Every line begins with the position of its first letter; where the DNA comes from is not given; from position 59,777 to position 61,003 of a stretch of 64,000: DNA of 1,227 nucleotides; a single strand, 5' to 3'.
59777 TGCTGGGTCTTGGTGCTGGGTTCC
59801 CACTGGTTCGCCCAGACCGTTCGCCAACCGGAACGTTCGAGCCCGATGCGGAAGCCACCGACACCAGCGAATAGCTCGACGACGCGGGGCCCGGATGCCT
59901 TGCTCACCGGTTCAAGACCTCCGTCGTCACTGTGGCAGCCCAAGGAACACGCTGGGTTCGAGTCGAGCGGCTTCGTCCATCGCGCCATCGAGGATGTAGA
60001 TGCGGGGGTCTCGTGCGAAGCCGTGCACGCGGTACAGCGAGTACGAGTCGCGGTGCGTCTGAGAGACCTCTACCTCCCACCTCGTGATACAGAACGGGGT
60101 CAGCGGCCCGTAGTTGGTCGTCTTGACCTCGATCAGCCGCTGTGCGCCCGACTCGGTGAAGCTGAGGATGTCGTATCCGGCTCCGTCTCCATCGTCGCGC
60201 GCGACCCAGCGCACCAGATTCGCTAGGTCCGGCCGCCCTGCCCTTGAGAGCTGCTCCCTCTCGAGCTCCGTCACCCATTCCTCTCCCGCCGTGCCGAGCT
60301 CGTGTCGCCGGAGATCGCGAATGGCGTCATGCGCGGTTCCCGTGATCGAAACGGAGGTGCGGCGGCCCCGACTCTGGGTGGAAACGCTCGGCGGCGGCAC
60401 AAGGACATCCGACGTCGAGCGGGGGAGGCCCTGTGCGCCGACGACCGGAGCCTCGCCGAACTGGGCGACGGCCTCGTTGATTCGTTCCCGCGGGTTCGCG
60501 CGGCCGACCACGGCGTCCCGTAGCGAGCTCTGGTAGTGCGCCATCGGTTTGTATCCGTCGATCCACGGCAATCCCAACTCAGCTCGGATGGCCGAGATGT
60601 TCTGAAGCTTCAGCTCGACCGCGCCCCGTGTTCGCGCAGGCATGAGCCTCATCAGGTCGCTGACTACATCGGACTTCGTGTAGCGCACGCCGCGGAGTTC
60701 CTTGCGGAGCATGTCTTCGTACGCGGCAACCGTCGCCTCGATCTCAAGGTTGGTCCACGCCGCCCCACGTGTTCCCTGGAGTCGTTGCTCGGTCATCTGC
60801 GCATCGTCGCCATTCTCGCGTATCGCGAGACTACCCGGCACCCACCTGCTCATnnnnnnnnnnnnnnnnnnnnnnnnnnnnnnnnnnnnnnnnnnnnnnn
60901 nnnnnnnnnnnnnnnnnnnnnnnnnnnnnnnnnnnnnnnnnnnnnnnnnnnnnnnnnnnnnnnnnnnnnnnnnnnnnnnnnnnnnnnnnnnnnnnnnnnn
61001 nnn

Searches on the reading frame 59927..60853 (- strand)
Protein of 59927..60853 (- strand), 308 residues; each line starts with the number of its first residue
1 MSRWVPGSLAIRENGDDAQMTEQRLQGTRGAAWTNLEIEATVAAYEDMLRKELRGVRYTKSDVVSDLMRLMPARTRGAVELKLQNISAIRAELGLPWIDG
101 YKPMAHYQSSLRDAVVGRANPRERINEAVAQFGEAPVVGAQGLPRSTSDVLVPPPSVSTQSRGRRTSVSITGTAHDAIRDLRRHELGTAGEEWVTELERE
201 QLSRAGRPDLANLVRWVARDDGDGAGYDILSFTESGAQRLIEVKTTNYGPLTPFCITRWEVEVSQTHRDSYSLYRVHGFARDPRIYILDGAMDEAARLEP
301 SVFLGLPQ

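Call 4: search_protein_families(library=pfam, proteins=[window:59927-60853:-], max_evalue=0.01)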
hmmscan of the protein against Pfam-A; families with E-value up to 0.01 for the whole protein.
window:59927-60853:- (308 aa): 1 family
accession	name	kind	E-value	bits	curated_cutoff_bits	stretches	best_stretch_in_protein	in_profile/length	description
PF13020.12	NOV_C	-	2.2e-21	76.1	22.1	1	190-287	1-90/91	Protein NO VEIN, C-terminal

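Call 5: search_protein_families(library=padloc, proteins=[window:59927-60853:-], max_evalue=0.01)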
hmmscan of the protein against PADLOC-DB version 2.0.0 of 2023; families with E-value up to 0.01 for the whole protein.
window:59927-60853:- (308 aa): 7 families
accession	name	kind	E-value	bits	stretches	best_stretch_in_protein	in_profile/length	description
PDLC05008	PDC-S36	-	2.8e-86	287.7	1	29-305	3-277/280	-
PDLC03964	TmtA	-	4e-13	46.3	1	160-296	1385-1521/1538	-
PDLC04021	PD-T4-1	-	1.2e-12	45.5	1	182-277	246-344/383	-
PDLC03965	TmtA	-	3.1e-10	36.7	1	149-279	1201-1322/1370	-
PDLC03972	TmtA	-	5.7e-09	32.6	1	183-289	1182-1282/1302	-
PDLC04022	PD-T4-1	-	4.4e-08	30.7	1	153-278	54-179/216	-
PDLC03966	TmtA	-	9.6e-06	21.6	1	173-283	1515-1619/1655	-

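Call 7: search_protein_families(library=ncbifam, proteins=[window:59927-60853:-], max_evalue=0.01)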
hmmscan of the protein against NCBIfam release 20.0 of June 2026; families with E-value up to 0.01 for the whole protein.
window:59927-60853:- (308 aa): 0 families

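Call 8: find_homologous_proteins(query=window:59927-60796:-)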
Query window:59927-60796:- (289 aa): 964 proteins with E <= 0.001 among 5249 candidates; the best 120 are listed.
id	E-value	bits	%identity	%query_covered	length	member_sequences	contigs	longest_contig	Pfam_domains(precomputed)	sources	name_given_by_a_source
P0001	4.5e-188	642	100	100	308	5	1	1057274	PF13020.13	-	-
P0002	1.8e-166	571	88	100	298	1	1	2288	PF13020.13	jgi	jgi:hypothetical protein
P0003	6.1e-165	566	88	100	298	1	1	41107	PF13020.13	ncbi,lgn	-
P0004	8.5e-154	529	81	100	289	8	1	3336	PF13020.13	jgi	jgi:hypothetical protein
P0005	5.8e-147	507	79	100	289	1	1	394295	PF13020.13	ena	-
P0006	5.6e-131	454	72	99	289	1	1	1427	PF13020.13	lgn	-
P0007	8.0e-125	434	68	100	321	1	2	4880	PF13020.13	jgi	jgi:hypothetical protein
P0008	3.7e-124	432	70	97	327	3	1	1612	PF13020.13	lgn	-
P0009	1.4e-123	430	69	97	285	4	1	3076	PF13020.13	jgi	jgi:hypothetical protein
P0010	2.1e-123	430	69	97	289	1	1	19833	PF13020.13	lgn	-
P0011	9.6e-123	427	68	97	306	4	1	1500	PF13020.13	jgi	jgi:hypothetical protein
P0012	1.5e-121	423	70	100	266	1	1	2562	PF13020.13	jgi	jgi:hypothetical protein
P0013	8.7e-112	391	86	71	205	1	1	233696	PF13020.13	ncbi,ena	-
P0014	5.4e-110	386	60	100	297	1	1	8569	PF13020.13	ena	-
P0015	2.8e-106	373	66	92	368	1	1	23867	PF00145.24,PF13020.13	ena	-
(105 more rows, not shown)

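Call 10: find_related_loci(query=A1, collection=genome_contigs, flank=10000)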
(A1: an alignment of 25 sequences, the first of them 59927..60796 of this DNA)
Query A1 (289 aa) in genome_contigs; peptide patterns used: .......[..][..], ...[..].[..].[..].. (x = any residue, [..] = any of these).
600 stretches matched a pattern (row limit reached: there are more); 584 encode a relative of the query (tblastn E <= 1e-3); the best 80 are kept; 80 distinct loci.
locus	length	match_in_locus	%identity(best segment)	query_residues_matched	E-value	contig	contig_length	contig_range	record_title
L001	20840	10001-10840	60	8-288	2e-101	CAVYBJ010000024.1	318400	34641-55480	MAG: uncultured Chloroflexia bacterium isolate MFD02979.bin.2.161 genome assembly, contig: contig_52948, whole genome sh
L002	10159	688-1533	53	7-288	5e-93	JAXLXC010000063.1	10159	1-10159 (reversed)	MAG: Chloroflexota bacterium isolate STL-CHL39 C3.138.fa-63, whole genome shotgun sequence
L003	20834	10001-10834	60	11-288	4e-102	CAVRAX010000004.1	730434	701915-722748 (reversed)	MAG: uncultured Chloroflexia bacterium isolate MFD04944.bin.1.71 genome assembly, contig: contig_53133, whole genome sho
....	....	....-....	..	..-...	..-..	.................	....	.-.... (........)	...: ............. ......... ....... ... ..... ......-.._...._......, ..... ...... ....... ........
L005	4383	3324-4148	41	13-284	2e-58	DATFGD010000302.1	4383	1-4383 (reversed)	MAG TPA_asm: Burkholderiales bacterium isolate SMAG_U8653 k141_411413, whole genome shotgun sequence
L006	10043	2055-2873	43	14-284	4e-57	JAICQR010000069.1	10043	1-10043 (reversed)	MAG: Gemmatimonadales bacterium isolate TY_HY_2_bin.57 k141_2754111_length_10043_cov_9.7600, whole genome shotgun sequen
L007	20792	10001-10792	43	11-279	4e-57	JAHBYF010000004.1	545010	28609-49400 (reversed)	MAG: Hyphomonadaceae bacterium isolate ACE_PRO17 PRO17_4, whole genome shotgun sequence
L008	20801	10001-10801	42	11-281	4e-57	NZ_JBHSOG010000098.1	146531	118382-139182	Thauera sinica strain CGMCC 1.15731 platanus_K_default_98, whole genome shotgun sequence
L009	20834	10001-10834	39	11-284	5e-57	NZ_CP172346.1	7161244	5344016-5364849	Schlesneria sp. T3-172 chromosome, complete genome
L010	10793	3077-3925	41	7-286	4e-57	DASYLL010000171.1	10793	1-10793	MAG TPA_asm: Thermoanaerobaculia bacterium isolate SMAG_U4347 k141_401282, whole genome shotgun sequence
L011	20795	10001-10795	42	7-279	1e-56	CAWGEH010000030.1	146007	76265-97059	MAG: uncultured Alphaproteobacteria bacterium isolate MFD02159.bin.1.34 genome assembly, contig: contig_70817, whole gen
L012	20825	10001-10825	37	12-286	4e-56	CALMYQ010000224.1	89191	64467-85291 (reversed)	MAG TPA_asm: uncultured Lewinella sp. isolate SRR2107183_bin.65_CONCOCT_v1.1_MAG genome assembly, contig: ERZ794926.140,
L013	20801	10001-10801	43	11-281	5e-56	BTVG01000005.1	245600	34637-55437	MAG: Rhodanobacteraceae bacterium AMX-MBFR-59 DNA, sequence005, whole genome shotgun sequence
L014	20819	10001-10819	41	14-286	2e-55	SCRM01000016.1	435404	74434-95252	MAG: Rhodanobacter sp. isolate FW106_bin.11 FW106_bin.11-11617, whole genome shotgun sequence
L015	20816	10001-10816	44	11-284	3e-55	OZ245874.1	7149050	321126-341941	MAG: Ferrovibrionaceae bacterium isolate 0e66bcf5-867a-4da0-8eac-4ee34a6bdae9 genome assembly, chromosome: 1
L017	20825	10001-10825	37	12-286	4e-55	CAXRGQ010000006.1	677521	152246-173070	MAG: Flavobacteriales bacterium isolate YZ09aB_2.97 genome assembly, contig: k141_1060236, whole genome shotgun sequence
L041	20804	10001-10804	43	10-284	2e-53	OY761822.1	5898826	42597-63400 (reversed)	MAG: Gammaproteobacteria bacterium isolate 26270776-605d-492c-ad89-c005c466fdfd genome assembly, chromosome: 1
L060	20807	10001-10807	38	6-284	3e-52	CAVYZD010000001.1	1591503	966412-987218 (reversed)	MAG: Bryobacterales bacterium isolate MFD02248.bin.1.4 genome assembly, contig: contig_10451, whole genome shotgun seque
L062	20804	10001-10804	40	1-279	6e-52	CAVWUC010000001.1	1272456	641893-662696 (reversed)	MAG: uncultured Acidobacteriaceae bacterium isolate MFD03044.bin.1.43 genome assembly, contig: contig_12444, whole genom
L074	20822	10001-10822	43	11-284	2e-51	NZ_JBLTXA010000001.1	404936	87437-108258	Niveispirillum fermenti strain CC-LY736 2_length=404936_depth=1.00x, whole genome shotgun sequence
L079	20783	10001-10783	40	14-284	4e-51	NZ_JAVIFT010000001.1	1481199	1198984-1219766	Hyphomicrobium sp. LHD-15 LHD.15_ctg001, whole genome shotgun sequence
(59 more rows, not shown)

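Call 14: find_encoding_contigs(protein=P0003, flank=10000, max_places=3)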
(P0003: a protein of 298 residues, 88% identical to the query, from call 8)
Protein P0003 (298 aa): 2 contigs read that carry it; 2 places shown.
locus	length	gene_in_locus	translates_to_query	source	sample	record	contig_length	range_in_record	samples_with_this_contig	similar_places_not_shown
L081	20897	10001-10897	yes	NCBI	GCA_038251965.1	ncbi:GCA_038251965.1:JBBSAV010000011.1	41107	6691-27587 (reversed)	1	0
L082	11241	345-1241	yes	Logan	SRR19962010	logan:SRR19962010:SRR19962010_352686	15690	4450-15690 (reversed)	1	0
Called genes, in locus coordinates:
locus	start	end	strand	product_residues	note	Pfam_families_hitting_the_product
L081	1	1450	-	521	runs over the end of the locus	PF13746:Fer4_18 (faint), PF12838:Fer4_7 (faint), PF17179:Fer4_22, PF00175:NAD_binding_1, PF10418:DHODB_Fe-S_bind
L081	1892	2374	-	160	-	PF00027:cNMP_binding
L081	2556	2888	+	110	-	-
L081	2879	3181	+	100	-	PF01455:HupF_HypC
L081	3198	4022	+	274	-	PF19927:DUF6390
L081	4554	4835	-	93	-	-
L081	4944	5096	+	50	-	-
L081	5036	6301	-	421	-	PF00083:Sugar_tr, PF07690:MFS_1, PF12832:MFS_1_like, PF07690:MFS_1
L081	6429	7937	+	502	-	PF13482:RNase_H_2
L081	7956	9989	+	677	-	PF13086:AAA_11 (faint), PF13604:AAA_30 (weak), PF13087:AAA_12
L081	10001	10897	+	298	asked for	PF13020:NOV_C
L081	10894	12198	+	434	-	PF00145:DNA_methylase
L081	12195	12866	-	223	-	PF09195:Endonuc-BglII, PF02923:BamHI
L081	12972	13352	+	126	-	PF03852:Vsr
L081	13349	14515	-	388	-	PF07690:MFS_1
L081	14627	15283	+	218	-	-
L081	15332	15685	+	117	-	-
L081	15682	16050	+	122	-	PF13560:HTH_31, PF01381:HTH_3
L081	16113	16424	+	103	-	-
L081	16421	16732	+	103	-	-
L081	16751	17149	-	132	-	PF01850:PIN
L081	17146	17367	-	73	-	PF01402:RHH_1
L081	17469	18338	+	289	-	PF01209:Ubie_methyltran (weak), PF08241:Methyltransf_11, PF08242:Methyltransf_12 (weak), PF13578:Methyltransf_24 (faint), PF13649:Methyltransf_25, PF13847:Methyltransf_31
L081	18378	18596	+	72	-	-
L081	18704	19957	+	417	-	PF01979:Amidohydro_1, PF07969:Amidohydro_3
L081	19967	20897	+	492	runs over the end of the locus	PF00370:FGGY_N, PF02782:FGGY_C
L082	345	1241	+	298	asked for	PF13020:NOV_C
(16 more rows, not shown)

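Call 15: find_encoding_contigs(protein=P0005, flank=10000, max_places=3)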
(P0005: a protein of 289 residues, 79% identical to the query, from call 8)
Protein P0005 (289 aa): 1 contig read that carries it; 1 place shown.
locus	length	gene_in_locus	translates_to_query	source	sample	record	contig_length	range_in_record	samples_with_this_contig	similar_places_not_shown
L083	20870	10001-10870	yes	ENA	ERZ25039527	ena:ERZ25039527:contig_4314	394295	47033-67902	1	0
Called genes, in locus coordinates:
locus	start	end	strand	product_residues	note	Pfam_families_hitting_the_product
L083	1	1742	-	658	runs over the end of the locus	PF13746:Fer4_18 (faint), PF17179:Fer4_22, PF00175:NAD_binding_1, PF10418:DHODB_Fe-S_bind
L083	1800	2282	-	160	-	PF00027:cNMP_binding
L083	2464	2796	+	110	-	-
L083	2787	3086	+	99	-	PF01455:HupF_HypC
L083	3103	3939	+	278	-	PF19927:DUF6390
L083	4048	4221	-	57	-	-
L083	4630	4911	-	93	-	-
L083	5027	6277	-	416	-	PF00083:Sugar_tr, PF07690:MFS_1, PF12832:MFS_1_like, PF07690:MFS_1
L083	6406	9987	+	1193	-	PF13482:RNase_H_2, PF13086:AAA_11 (faint), PF13604:AAA_30 (weak), PF13087:AAA_12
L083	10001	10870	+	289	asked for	PF13020:NOV_C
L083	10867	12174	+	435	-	PF00145:DNA_methylase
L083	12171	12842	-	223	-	PF09195:Endonuc-BglII, PF02923:BamHI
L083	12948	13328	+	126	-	PF03852:Vsr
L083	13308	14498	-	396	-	PF07690:MFS_1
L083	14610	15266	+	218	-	-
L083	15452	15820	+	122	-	PF13560:HTH_31, PF01381:HTH_3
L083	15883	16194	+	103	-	-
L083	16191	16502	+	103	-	-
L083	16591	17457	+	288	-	PF08003:Methyltransf_9 (weak), PF01209:Ubie_methyltran (weak), PF08241:Methyltransf_11, PF08242:Methyltransf_12 (weak), PF13578:Methyltransf_24 (weak), PF13649:Methyltransf_25, PF13847:Methyltransf_31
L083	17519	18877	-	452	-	PF01095:Pectinesterase (weak), PF07602:DUF1565 (faint), PF22842:Pel9A-like_beta_helix (weak), PF13229:Beta_helix, PF05048:NosD (faint), PF13229:Beta_helix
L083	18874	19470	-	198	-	PF04542:Sigma70_r2, PF08281:Sigma70_r4_2, PF04545:Sigma70_r4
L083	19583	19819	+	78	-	PF02604:PhdYeFM_antitox (weak)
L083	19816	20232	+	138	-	PF01850:PIN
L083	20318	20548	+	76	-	PF22513:FitA-like_RHH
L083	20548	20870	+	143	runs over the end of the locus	PF01850:PIN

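Call 23: search_protein_families(library=padloc, proteins=[L083:6406-9987:+, L083:12171-12842:-, L041:13118-16555:-], max_evalue=0.01)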
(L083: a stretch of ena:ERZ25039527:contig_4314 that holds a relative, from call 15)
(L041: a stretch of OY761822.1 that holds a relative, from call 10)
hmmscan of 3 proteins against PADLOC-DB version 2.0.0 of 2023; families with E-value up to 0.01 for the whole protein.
L083:6406-9987:+ (1193 aa): 5 families
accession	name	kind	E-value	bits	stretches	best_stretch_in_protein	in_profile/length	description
PDLC03920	MkoA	-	2.9e-36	123.2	2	972-1161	891-1085/1112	-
PDLC03924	MkoC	-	2.3e-29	100.2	2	968-1176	770-967/1136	-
PDLC03921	MkoA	-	1.3e-21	74.1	1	900-1154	1297-1568/1607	-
PDLC02895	DpdJ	-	1.8e-14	49.6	1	771-1158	52-459/2112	DpdJ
PDLC02194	Hhe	-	4e-05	19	0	900-995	1381-1481/1911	-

L083:12171-12842:- (223 aa): 2 families
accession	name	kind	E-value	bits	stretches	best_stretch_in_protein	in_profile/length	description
PDLC03435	REase_II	-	0.00025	18.9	1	82-166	68-154/200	Type II restriction enzyme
PDLC03442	REase_II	-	0.0096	13.6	0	105-187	116-200/203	Type II restriction enzyme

L041:13118-16555:- (1146 aa): 11 families
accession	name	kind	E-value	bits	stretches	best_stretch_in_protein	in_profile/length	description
PDLC03920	MkoA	-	5.8e-39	132.1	2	841-1130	759-1090/1112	-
PDLC03921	MkoA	-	3.3e-25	86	2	872-1130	1298-1583/1607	-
PDLC03924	MkoC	-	2.2e-22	77.1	1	935-1135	767-965/1136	-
PDLC02895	DpdJ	-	2.5e-12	42.5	1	765-1112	66-452/2112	DpdJ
PDLC00060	DruK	-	0.00016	19.2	1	140-245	157-268/347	PD-(D/E)XK nuclease superfamily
PDLC05009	PDC-S37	-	0.00024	17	0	759-791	307-339/1550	-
PDLC00059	DruK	-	0.00039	17.7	1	148-239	152-237/326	PD-(D/E)XK nuclease superfamily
PDLC02194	Hhe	-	0.00067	14.9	0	870-937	1380-1454/1911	-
PDLC01734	typeIV_RecD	-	0.0025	14.1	0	869-910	433-476/763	RecD_0_IVD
PDLC00943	Cas4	-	0.003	15.5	1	120-237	69-179/180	CRISPR-associated protein Cas4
PDLC01250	Cas4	-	0.0043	15.4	1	140-236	76-167/168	"CAS-I,CAS-II,CAS-III,CAS-IV,CAS-V,CAS-VI; acquisition_associated"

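Call 24: search_protein_families(library=ncbifam, proteins=[L083:6406-9987:+, L083:12171-12842:-, L083:10001-10870:+], max_evalue=0.01)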
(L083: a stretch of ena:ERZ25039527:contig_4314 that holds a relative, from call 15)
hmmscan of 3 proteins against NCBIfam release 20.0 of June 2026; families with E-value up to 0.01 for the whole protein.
L083:6406-9987:+ (1193 aa): 5 families
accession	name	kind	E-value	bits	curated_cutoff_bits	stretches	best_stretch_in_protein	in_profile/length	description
TIGR03491.1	TIGR03491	subfamily_domain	2.2e-66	224.7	97.45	1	11-536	2-462/462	TM0106 family RecB-like putative nuclease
TIGR00376.1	TIGR00376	hypoth_equivalog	8.2e-21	74.1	348.9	2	898-1160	362-618/639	IGHMBP2 family helicase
NF040671.1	PLuB_AAA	exception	3.6e-17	61.1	999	1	783-1150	832-1229/1256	PLuB system helicase-like protein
NF042953.1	Hhe_antiphage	equivalog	1.6e-05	22.5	2000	1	900-1047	1282-1426/1797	DUF4011 domain-containing anti-phage protein Hhe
NF006743.0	PRK09270.1-2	equivalog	0.00068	18.8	227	0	767-806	13-52/217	nucleoside/nucleotide kinase family protein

L083:12171-12842:- (223 aa): 0 families

L083:10001-10870:+ (289 aa): 0 families

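Call 25: find_homologous_proteins(query=L083:6406-9987:+)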
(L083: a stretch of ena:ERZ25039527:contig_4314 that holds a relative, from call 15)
Query L083:6406-9987:+ (1193 aa): 7413 proteins with E <= 0.001 among 8000 candidates; the best 120 are listed.
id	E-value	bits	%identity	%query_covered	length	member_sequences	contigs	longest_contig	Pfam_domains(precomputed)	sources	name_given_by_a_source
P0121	0.0e+0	2222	82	99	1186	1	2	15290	PF13087.13,PF13086.13,PF13604.13,PF13482.13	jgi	jgi:predicted RecB family nuclease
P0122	0.0e+0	2033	75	99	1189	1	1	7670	PF13087.13,PF13086.13,PF13604.13,PF13482.13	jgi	jgi:uncharacterized protein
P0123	0.0e+0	1933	71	99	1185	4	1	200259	PF13087.13,PF13086.13,PF13604.13,PF13482.13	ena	-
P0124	0.0e+0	1896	70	99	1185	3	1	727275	PF13087.13,PF13086.13,PF13604.13,PF13482.13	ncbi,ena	-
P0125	0.0e+0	1864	74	92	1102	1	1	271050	PF13087.13,PF13086.13,PF13604.13,PF13482.13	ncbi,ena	-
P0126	0.0e+0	1860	71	99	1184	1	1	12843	PF13087.13,PF13086.13,PF13604.13,PF13482.13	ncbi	ncbi:MAG: TM0106 family RecB-like putative nuclease [Chloroflexota bacterium]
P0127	0.0e+0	1837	69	99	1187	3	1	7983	PF13087.13,PF13086.13,PF13604.13,PF13482.13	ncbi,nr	ncbi:MAG TPA: TM0106 family RecB-like putative nuclease [Candidatus Limnocylindrales bacterium]|nr:T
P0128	0.0e+0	1814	69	99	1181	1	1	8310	PF13087.13,PF13086.13,PF13604.13,PF13482.13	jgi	jgi:predicted RecB family nuclease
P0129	0.0e+0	1809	68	99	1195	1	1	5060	PF13087.13,PF13086.13,PF13604.13,PF13482.13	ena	-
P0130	0.0e+0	1801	68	99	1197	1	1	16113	PF13087.13,PF13086.13,PF13604.13,PF13482.13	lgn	-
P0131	0.0e+0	1757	68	99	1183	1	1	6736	PF13087.13,PF13086.13,PF13604.13,PF13482.13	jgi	jgi:uncharacterized protein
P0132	0.0e+0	1744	67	99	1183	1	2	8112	PF13087.13,PF13086.13,PF13604.13,PF13482.13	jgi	jgi:predicted RecB family nuclease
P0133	0.0e+0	1717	67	99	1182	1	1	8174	PF13087.13,PF13086.13,PF13604.13,PF13482.13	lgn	-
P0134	0.0e+0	1706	67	99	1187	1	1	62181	PF13087.13,PF13086.13,PF13604.13,PF13482.13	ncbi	ncbi:TM0106 family RecB-like putative nuclease [soil metagenome]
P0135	0.0e+0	1572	83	70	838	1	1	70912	PF13087.13,PF13086.13,PF13604.13,PF13482.13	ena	-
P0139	0.0e+0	1437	59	99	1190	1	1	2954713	PF13087.13,PF13086.13,PF13604.13,PF13482.13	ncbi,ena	-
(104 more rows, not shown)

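Call 27: find_related_loci(query=A3, collection=metagenome_contigs, flank=7000)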
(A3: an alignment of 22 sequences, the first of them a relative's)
Query A3 (1193 aa) in metagenome_contigs; peptide patterns used: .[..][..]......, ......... (x = any residue, [..] = any of these).
600 stretches matched a pattern (row limit reached: there are more); 575 encode a relative of the query (tblastn E <= 1e-3); the best 80 are kept; 80 distinct loci.
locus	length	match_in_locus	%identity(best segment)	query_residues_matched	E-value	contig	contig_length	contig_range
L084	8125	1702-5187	53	1-1175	0e+0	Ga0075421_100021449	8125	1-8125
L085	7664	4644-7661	60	1-1007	0e+0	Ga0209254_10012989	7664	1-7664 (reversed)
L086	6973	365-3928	53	1-1184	0e+0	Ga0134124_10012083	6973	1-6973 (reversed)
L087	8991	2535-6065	53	1-1181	0e+0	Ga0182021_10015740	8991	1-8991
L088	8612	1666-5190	52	1-1180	0e+0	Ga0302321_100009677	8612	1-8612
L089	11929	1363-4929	52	1-1184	0e+0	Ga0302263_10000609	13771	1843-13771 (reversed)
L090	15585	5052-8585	52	1-1192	0e+0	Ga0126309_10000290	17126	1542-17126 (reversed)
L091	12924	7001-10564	52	1-1187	0e+0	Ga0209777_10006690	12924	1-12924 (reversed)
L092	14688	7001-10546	52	1-1179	0e+0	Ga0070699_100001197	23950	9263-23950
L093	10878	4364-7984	51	1-1180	0e+0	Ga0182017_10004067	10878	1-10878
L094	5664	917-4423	52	1-1184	0e+0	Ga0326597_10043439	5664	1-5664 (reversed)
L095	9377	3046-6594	50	1-1190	0e+0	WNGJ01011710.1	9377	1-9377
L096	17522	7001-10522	54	1-1187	0e+0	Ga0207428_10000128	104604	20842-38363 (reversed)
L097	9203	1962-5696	51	1-1179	0e+0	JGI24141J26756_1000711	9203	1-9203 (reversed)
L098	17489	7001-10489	50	1-1180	0e+0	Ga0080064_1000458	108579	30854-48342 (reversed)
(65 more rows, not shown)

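Call 29: find_encoding_contigs(protein=P0124, flank=7000, max_places=2)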
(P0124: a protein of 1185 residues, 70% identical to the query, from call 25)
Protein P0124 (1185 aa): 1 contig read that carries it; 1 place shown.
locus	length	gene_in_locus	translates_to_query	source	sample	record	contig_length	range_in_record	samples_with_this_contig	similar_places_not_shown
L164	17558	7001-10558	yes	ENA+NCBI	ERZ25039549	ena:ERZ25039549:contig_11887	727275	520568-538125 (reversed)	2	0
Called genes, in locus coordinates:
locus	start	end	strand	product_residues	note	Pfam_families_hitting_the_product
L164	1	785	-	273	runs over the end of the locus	PF00561:Abhydrolase_1, PF12146:Hydrolase_4, PF12697:Abhydrolase_6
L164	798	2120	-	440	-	PF00561:Abhydrolase_1, PF12146:Hydrolase_4, PF00211:Guanylate_cyc (faint)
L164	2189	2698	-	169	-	-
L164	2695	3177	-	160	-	PF00027:cNMP_binding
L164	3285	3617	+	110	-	-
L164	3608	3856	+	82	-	PF01455:HupF_HypC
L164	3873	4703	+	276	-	PF19927:DUF6390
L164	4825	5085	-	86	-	-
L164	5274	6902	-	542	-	PF07690:MFS_1, PF12832:MFS_1_like, PF07690:MFS_1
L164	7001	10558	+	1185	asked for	PF13482:RNase_H_2, PF13086:AAA_11 (faint), PF13604:AAA_30 (weak), PF13087:AAA_12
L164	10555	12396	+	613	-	-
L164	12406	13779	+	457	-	PF13091:PLDc_2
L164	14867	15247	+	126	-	-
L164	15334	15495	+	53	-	-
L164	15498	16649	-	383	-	PF07690:MFS_1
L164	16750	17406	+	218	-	-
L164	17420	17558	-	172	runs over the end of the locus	-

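Call 30: find_encoding_contigs(protein=P0123, flank=7000, max_places=2)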
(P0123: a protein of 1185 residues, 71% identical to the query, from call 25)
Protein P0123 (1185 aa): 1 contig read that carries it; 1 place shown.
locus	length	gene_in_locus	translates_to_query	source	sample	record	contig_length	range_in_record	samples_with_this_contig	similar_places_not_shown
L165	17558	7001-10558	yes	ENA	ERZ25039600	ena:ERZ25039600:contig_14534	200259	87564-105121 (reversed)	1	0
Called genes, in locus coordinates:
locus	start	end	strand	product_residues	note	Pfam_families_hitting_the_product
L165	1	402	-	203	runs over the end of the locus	-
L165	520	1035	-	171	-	-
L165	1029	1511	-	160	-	PF00027:cNMP_binding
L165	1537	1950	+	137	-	-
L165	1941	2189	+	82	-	PF01455:HupF_HypC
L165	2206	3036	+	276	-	PF19927:DUF6390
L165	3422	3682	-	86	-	-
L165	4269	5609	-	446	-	PF07690:MFS_1, PF06779:MFS_4, PF12832:MFS_1_like, PF07690:MFS_1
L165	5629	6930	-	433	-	PF07690:MFS_1, PF12832:MFS_1_like, PF00083:Sugar_tr, PF06779:MFS_4 (weak), PF07690:MFS_1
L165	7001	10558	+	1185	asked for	PF13482:RNase_H_2, PF13086:AAA_11 (faint), PF13604:AAA_30 (weak), PF13087:AAA_12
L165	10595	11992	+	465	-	-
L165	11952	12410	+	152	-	-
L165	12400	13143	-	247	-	PF18062:RE_AspBHI_N, PF04471:Mrr_cat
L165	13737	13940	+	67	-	PF00145:DNA_methylase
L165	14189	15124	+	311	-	PF00145:DNA_methylase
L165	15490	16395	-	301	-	PF02976:MutH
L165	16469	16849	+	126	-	PF03852:Vsr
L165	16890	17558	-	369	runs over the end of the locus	PF07690:MFS_1 (weak)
